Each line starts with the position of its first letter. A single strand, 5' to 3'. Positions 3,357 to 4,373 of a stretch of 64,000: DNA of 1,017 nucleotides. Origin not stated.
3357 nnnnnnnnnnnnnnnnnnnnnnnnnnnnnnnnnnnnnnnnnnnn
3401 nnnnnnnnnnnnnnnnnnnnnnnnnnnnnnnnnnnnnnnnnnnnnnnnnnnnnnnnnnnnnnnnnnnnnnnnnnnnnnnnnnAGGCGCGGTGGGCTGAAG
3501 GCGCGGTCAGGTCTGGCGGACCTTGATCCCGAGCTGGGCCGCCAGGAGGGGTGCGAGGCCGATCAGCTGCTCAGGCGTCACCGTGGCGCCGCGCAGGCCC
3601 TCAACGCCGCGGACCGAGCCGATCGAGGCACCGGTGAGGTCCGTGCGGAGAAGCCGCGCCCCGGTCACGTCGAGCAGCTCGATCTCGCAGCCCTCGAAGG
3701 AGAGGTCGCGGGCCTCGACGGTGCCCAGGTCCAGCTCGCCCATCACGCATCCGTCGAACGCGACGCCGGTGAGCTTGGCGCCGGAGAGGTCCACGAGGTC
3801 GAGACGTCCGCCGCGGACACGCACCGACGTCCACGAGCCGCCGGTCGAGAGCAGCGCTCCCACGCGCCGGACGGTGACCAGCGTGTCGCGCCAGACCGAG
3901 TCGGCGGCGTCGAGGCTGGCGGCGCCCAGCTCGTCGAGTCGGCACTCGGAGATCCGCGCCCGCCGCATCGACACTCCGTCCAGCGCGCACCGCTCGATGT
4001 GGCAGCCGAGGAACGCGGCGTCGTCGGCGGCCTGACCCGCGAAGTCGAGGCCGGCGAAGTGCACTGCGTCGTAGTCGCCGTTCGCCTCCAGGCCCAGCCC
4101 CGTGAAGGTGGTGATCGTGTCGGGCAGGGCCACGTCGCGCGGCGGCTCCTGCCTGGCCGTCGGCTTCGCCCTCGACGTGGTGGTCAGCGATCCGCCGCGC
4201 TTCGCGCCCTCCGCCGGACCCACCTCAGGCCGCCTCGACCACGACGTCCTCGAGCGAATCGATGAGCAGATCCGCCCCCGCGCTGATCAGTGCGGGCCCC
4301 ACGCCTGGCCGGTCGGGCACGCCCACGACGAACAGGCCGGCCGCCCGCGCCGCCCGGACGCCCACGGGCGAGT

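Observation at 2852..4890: One LexA box serves divergent dnaE2 and a GyrI-like gene, with an MfpA/Qnr-like pentapeptide-repeat gene adjacent: a putative SOS-linked gyrase-protection module beside the mutasome polymerase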

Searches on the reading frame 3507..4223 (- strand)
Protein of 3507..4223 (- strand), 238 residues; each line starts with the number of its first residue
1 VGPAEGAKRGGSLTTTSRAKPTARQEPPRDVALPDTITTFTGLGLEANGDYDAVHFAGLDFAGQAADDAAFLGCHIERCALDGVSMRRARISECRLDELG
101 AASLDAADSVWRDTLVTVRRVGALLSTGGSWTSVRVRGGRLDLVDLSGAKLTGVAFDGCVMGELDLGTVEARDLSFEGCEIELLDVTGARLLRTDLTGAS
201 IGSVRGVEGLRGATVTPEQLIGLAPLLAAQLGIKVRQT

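Call 4: search_protein_families(library=pfam, proteins=[window:3507-4223:-], max_evalue=0.01)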
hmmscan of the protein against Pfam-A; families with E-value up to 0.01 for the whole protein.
window:3507-4223:- (238 aa): 3 families
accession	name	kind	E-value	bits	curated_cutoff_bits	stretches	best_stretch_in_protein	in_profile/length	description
PF13599.13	Pentapeptide_4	-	7.1e-09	36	38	2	150-201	2-53/78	Pentapeptide repeat region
PF13576.12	Pentapeptide_3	-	1.2e-07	32.2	27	0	143-179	9-47/48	Pentapeptide repeats (9 copies)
PF00805.28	Pentapeptide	-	7.1e-07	29.1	20.2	0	140-160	17-37/40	Pentapeptide repeats (8 copies)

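Call 7: search_protein_families(library=ncbifam, proteins=[window:3507-4223:-], max_evalue=0.01)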
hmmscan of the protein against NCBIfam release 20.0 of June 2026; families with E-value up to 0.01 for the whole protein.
window:3507-4223:- (238 aa): 10 families
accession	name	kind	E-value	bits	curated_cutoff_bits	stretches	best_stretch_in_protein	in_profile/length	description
NF038182.1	penta_rpt_SmQnr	exception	1.5e-06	28.2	460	1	50-97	46-93/215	SmQnr family pentapeptide repeat protein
NF012152.0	penta_rpt_QnrC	exception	7.1e-06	26.2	500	0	142-201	9-69/221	QnrC family quinolone resistance pentapeptide repeat protein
NF012151.0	penta_rpt_QnrAS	exception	9.2e-06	25.8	490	0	56-102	8-54/218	QnrAS family quinolone resistance pentapeptide repeat protein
NF000349.1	mfpA_AE000516.2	equivalog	4e-05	23.5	360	1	134-224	77-173/183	pentapeptide repeat protein MfpA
NF000071.4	penta_rpt_QnrA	exception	0.00031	20.6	450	0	145-205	12-73/218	QnrA family quinolone resistance pentapeptide repeat protein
NF011743.0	PRK15196.1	equivalog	0.00078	18.4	354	0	61-164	229-327/350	type III secretion system effector PipB2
NF033086.2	penta_rpt_Qnr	equivalog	0.0026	17.5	240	0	53-94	19-61/211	Qnr family pentapeptide repeat protein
NF000056.3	penta_rpt_QnrS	exception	0.0036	17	460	0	49-98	92-141/218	QnrS family quinolone resistance pentapeptide repeat protein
NF051894.1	anti_phage_HalA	equivalog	0.0059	15.8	250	0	52-100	75-123/338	anti-phage Hailong system effector protein HalA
NF052603.1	penta_Alr5209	equivalog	0.0082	16.3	125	0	143-200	17-74/113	Alr5209 family pentapeptide repeat protein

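Call 9: search_solved_structures(query=window:3507-4223:-, max_evalue=1, show_alignments=2)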
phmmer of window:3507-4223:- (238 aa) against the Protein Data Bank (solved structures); distinct sequences matched with E-value up to 1: 25.
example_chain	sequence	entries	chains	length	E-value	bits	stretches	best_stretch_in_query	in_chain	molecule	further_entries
3pss_A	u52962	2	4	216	3.3e-06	30.1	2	137-202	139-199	Qnr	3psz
2xt2_A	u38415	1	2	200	2.3e-05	27.3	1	49-201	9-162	MCBG-LIKE PROTEIN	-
5dns_A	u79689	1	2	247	3.2e-05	26.8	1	49-224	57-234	t1428 beta1 loop design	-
4yfo_A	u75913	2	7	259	5.2e-05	26.1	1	66-224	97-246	beta1_ex1 | 6beta1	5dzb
5dn0_A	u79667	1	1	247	5.6e-05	26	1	48-224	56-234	beta1 t1555 loop variant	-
4yc5_A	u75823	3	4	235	6.3e-05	25.9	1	74-224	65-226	beta1 | beta1 protein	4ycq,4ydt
5dqa_A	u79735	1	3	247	7.3e-05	25.6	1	48-224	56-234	t3284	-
2xt4_A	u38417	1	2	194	8e-05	25.5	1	49-201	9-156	MCBG-LIKE PROTEIN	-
5di5_A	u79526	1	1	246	0.00021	24.2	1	48-224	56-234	beta1 t801 loop variant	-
4yei_A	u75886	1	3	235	0.00024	23.9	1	81-217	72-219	beta1mut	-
2j8k_A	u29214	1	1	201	0.00079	22.3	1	117-204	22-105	NP275-NP276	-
2bm4_A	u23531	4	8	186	0.0011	21.9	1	71-224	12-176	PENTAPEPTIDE REPEAT FAMILY PROTEIN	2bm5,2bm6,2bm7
5dra_A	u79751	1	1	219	0.0035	20.2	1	71-231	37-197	3beta1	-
6zt4_A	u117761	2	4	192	0.0091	18.8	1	69-145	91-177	Pentapeptide repeat protein MfpA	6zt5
2j8i_A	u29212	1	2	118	0.017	17.9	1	116-202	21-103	NP275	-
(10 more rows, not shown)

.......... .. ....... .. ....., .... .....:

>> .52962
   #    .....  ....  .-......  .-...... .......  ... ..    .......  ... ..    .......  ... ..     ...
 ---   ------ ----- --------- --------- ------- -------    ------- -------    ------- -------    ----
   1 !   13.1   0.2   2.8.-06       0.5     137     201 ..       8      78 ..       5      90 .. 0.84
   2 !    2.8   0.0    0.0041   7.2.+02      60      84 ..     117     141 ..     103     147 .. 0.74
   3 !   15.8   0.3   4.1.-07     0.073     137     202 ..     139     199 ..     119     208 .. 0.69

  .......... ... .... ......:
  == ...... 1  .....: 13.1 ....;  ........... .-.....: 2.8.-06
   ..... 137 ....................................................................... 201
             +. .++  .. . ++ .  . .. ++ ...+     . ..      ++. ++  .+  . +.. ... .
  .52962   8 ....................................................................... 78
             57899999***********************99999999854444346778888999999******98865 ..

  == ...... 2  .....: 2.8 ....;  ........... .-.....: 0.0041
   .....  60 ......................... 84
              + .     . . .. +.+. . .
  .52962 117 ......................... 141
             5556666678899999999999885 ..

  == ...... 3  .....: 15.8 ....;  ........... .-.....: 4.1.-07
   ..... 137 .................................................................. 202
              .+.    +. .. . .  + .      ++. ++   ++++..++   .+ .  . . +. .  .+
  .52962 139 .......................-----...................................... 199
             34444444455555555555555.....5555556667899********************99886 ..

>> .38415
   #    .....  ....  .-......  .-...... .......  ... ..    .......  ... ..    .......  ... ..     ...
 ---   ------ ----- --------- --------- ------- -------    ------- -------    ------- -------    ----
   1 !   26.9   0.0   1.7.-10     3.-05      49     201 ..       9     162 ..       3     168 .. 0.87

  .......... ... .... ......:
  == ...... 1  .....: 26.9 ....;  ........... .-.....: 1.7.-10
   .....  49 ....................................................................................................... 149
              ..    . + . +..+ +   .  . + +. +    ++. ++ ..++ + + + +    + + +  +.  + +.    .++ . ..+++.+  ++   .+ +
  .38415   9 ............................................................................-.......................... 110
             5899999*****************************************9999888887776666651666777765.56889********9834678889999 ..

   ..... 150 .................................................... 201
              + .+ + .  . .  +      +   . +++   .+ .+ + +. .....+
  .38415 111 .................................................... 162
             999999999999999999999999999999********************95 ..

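Call 51: find_homologous_proteins(query=window:3507-4223:-, max_evalue=0.00001)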
Query window:3507-4223:- (238 aa): 78 proteins with E <= 0.00001 among 6880 candidates.
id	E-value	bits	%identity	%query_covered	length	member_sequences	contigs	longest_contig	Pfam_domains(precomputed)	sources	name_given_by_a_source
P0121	2.3e-147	507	100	100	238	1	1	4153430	PF13576.13,PF13599.14,PF00805.29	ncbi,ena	-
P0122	8.9e-115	400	85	92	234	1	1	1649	PF13576.13,PF13599.14,PF00805.29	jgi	jgi:uncharacterized protein YjbI with pentapeptide repeats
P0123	9.1e-110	384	77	100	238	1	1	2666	PF13576.13,PF13599.14,PF00805.29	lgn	-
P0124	3.9e-109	382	77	99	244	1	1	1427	PF13599.14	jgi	jgi:uncharacterized protein YjbI with pentapeptide repeats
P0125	5.7e-109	381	81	92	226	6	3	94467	PF13576.13,PF13599.14,PF00805.29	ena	-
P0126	1.4e-108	380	80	92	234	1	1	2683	PF13576.13,PF13599.14,PF00805.29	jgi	jgi:uncharacterized protein YjbI with pentapeptide repeats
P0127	2.1e-108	379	77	100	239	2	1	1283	PF13599.14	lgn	-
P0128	2.0e-103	363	83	87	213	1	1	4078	PF13599.14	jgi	jgi:uncharacterized protein YjbI with pentapeptide repeats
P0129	1.9e-102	360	79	90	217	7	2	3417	PF13576.13,PF13599.14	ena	-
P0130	2.6e-101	356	76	91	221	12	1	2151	PF13599.14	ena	-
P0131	9.3e-101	354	75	91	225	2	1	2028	PF13576.13,PF13599.14,PF00805.29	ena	-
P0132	2.3e-100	353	75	91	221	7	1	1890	PF13576.13,PF13599.14,PF00805.29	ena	-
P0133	7.3e-100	351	76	90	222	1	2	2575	PF13576.13,PF13599.14,PF00805.29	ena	-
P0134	8.4e-99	348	74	91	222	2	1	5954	PF13599.14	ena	-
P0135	2.3e-98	346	72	92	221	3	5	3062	PF13576.13,PF13599.14,PF00805.29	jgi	-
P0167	1.1e-67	246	55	93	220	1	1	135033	PF13576.13,PF13599.14,PF00805.29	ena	-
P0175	2.5e-56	209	49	91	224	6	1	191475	PF13576.13,PF13599.14,PF00805.29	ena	-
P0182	2.1e-51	193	47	89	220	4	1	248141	PF13599.14,PF00805.29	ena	-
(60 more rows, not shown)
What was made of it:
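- Closest known: Topoisomerase-poison-resistance pentapeptide-repeat proteins. Different: The family is narrow and almost restricted to Limnocylindria (call 51).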

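Call 52: find_encoding_contigs(protein=P0167, flank=6000, max_places=1)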
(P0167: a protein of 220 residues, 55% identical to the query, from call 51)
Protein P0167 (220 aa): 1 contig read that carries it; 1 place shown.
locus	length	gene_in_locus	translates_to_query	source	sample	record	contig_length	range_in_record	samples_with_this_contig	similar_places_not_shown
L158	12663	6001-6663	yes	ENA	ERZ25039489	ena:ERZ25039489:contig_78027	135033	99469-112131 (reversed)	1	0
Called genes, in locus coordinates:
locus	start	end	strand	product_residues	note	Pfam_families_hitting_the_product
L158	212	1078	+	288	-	PF00877:NLPC_P60, PF08239:SH3_3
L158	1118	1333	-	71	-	-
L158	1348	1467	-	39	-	-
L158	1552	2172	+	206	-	PF07336:ABATE, PF11706:zf-CGNR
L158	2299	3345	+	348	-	PF03640:Lipoprotein_15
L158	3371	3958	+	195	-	PF13473:Cupredoxin_1 (weak), PF00127:Copper-bind (weak)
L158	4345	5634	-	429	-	PF05977:MFS_3, PF07690:MFS_1, PF12832:MFS_1_like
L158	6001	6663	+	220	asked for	PF13576:Pentapeptide_3 (faint), PF00805:Pentapeptide (faint), PF13599:Pentapeptide_4 (weak)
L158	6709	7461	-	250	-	PF01988:VIT1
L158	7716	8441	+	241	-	-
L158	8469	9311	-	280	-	PF00528:BPD_transp_1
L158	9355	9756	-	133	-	PF12728:HTH_17 (weak), PF00376:MerR, PF13411:MerR_1 (weak), PF03459:TOBE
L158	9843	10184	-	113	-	-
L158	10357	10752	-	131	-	-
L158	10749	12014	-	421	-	PF00266:Aminotran_5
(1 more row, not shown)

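Call 53: find_encoding_contigs(protein=P0175, flank=6000, max_places=1)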
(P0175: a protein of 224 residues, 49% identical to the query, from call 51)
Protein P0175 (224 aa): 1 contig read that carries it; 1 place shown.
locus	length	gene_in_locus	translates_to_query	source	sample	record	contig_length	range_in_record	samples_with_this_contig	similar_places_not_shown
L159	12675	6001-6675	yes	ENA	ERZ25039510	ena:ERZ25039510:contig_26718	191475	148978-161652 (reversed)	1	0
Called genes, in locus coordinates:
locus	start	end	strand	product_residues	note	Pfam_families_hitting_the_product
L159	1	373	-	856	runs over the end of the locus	PF22058:X25_BaPul_like, PF09137:Glucodextran_N, PF00723:Glyco_hydro_15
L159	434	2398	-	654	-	PF17874:TPR_MalT (faint), PF13424:TPR_12 (faint)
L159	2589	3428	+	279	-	PF25199:nSTAND_NTPase5 (faint), PF00350:Dynamin_N (faint), PF01926:MMR_HSR1 (weak)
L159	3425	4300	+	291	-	-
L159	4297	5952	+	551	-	PF03193:RsgA_GTPase (faint), PF00350:Dynamin_N (faint), PF01926:MMR_HSR1 (weak)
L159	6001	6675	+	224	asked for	PF13576:Pentapeptide_3 (faint), PF13599:Pentapeptide_4 (weak), PF00805:Pentapeptide (faint), PF13599:Pentapeptide_4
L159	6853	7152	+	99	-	PF13376:OmdA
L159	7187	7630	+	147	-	PF04075:F420H2_quin_red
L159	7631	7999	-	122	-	PF08818:DUF1801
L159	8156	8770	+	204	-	PF10294:Methyltransf_16 (weak), PF05175:MTS (weak), PF06325:PrmA, PF13649:Methyltransf_25 (weak)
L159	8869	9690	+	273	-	PF01209:Ubie_methyltran, PF13489:Methyltransf_23, PF13649:Methyltransf_25, PF13847:Methyltransf_31, PF08241:Methyltransf_11, PF08242:Methyltransf_12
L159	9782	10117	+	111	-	-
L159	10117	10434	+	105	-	PF01872:RibD_C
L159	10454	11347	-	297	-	PF00196:GerE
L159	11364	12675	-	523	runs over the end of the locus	-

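Call 54: find_encoding_contigs(protein=P0182, flank=6000, max_places=1)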
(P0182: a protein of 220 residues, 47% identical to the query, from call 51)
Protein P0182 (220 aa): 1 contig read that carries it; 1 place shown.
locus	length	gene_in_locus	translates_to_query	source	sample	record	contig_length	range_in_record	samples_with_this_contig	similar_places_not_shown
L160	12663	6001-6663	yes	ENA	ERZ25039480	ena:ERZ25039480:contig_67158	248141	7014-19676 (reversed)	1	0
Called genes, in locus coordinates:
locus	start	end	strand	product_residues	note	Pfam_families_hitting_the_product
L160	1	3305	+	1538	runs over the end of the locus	PF25788:Ig_Rha78A_N (faint), PF00041:fn3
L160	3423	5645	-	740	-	PF00989:PAS, PF08448:PAS_4, PF13426:PAS_9, PF00989:PAS, PF08448:PAS_4, PF01590:GAF, PF13185:GAF_2, PF01590:GAF, +7 more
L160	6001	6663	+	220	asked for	PF13599:Pentapeptide_4 (weak), PF00805:Pentapeptide (faint), PF13599:Pentapeptide_4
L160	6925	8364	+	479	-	PF13424:TPR_12 (faint), PF00990:GGDEF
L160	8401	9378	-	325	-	PF04227:Indigoidine_A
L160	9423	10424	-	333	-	PF00294:PfkB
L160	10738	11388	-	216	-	PF01210:NAD_Gly3P_dh_N (faint), PF02558:ApbA (weak), PF02737:3HCDH_N (weak), PF02826:2-Hacid_dh_C (weak), PF03446:NAD_binding_2, PF03807:F420_oxidored, PF07991:KARI_N (weak), PF10727:Rossmann-like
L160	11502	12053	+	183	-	PF13560:HTH_31, PF01381:HTH_3, PF07883:Cupin_2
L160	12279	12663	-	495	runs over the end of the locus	PF03413:PepSY (faint)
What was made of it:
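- PRP homologues of 47-55% identity lie in unrelated contexts (calls 52-54).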

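Call 67: predict_structure(alignment_id=A3)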
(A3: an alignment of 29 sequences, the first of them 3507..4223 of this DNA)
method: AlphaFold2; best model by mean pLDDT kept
length: 238 residues; sequences in the alignment: 29
mean_pLDDT: 91.0   pTM: 0.83
mean pLDDT of the five models: 91.0, 90.8, 90.7, 89.8, 89.8
residues with pLDDT >= 90: 186; 70-90: 22; 50-70: 27; < 50: 3
segments of 3 or more residues with pLDDT < 50: none
pLDDT, mean of each block of 10 residues (from residue 1): 56 62 55 92 96 98 98 98 98 97 98 98 99 98 99 98 98 98 98 96 93 94 85 81
secondary structure, 60 per line:
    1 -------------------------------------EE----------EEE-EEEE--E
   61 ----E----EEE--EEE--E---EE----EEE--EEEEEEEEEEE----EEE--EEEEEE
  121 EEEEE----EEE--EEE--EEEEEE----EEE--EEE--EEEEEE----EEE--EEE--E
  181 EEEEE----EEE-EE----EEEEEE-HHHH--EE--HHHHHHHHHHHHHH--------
elements in order: E50-52 E54-57 E70-72 E75-77 E90-92 E95-105 E110-112 E115-125 E130-132 E135-137 E140-145 E150-152 E155-157 E160-165 E170-172 E175-177 E180-185 E190-192 E200-205 H207-210 H217-230
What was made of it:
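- Checked: ORF 3507-4223 (-) is a pentapeptide-repeat protein (call 4; AlphaFold model of a beta-helix plus C-terminal helix, pLDDT 91, call 67).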

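Call 70: fold_search(model_id=the predicted structure, library=pdb)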
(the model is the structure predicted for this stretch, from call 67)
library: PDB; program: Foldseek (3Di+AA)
matches with E <= 10: 587; with E <= 0.001: 37
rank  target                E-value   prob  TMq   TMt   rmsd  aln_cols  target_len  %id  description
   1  2w7z_B                8.4e-07  1.00  0.57  0.64   7.2       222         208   17  Structure of the pentapeptide repeat protein EfsQnr, a DNA gyrase inhibitor. Free amines modified by cyclic pentylatio (released 2009-05-05)
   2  2xt2_B                9.7e-07  1.00  0.43  0.51   7.6       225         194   16  Structure of the pentapeptide repeat protein AlbG, a resistance factor for the topoisomerase poison albicidin. (released 2010-10-13)
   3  6fls_A                1.2e-06  1.00  0.29  0.32  10.6       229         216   12  Pentapeptide repeat family protein from Clostridium botulinum (released 2018-08-15)
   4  2xt2_A                1.5e-06  1.00  0.33  0.38   9.6       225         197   16  Structure of the pentapeptide repeat protein AlbG, a resistance factor for the topoisomerase poison albicidin. (released 2010-10-13)
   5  5dn0                  2.0e-06  1.00  0.26  0.27  12.8       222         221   18  t1555 loop variant (released 2016-08-31)
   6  5dns_A                2.9e-06  1.00  0.33  0.35  11.4       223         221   19  t1428 loop variant in P3221 (released 2016-09-28)
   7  2xty_B                3.3e-06  1.00  0.29  0.33  11.4       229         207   16  Structure of QnrB1 (R167E-Trypsin Treated), a plasmid-mediated fluoroquinolone resistance protein (released 2010-10-27)
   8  2xtw_B                3.3e-06  1.00  0.27  0.29  11.2       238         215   17  Structure of QnrB1 (Full length), a plasmid-mediated fluoroquinolone resistance protein (released 2010-10-20)
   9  2xtx_B                4.4e-06  1.00  0.26  0.28  11.2       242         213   15  Structure of QnrB1 (M102R-Trypsin Treated), a plasmid-mediated fluoroquinolone resistance protein (released 2010-10-20)
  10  6fls_D                5.1e-06  1.00  0.33  0.35   9.5       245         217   11  Pentapeptide repeat family protein from Clostridium botulinum (released 2018-08-15)
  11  2xtw_C                8.9e-06  1.00  0.31  0.34  10.9       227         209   17  Structure of QnrB1 (Full length), a plasmid-mediated fluoroquinolone resistance protein (released 2010-10-20)
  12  4yfo                  1.0e-05  1.00  0.32  0.32  11.0       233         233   19  beta1_ex1 (released 2016-03-16)
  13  2bm5_A                1.1e-05  1.00  0.29  0.35  10.1       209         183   20  The Structure of MfpA (Rv3361c, P21 Crystal form). The Pentapeptide Repeat Protein from Mycobacterium tuberculosis Fol (released 2005-06-07)
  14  4yei_A                1.4e-05  1.00  0.28  0.31  10.9       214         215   17  Beta1mut synthetic solenoid protein (released 2016-03-09)
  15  2w7z_A                1.6e-05  1.00  0.42  0.47   8.8       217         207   16  Structure of the pentapeptide repeat protein EfsQnr, a DNA gyrase inhibitor. Free amines modified by cyclic pentylatio (released 2009-05-05)
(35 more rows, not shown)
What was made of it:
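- On Qnr / MfpA topoisomerase-protecting pentapeptide-repeat proteins: Top PDB hits are EfsQnr, AlbG, QnrB1 and MfpA (call 70).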
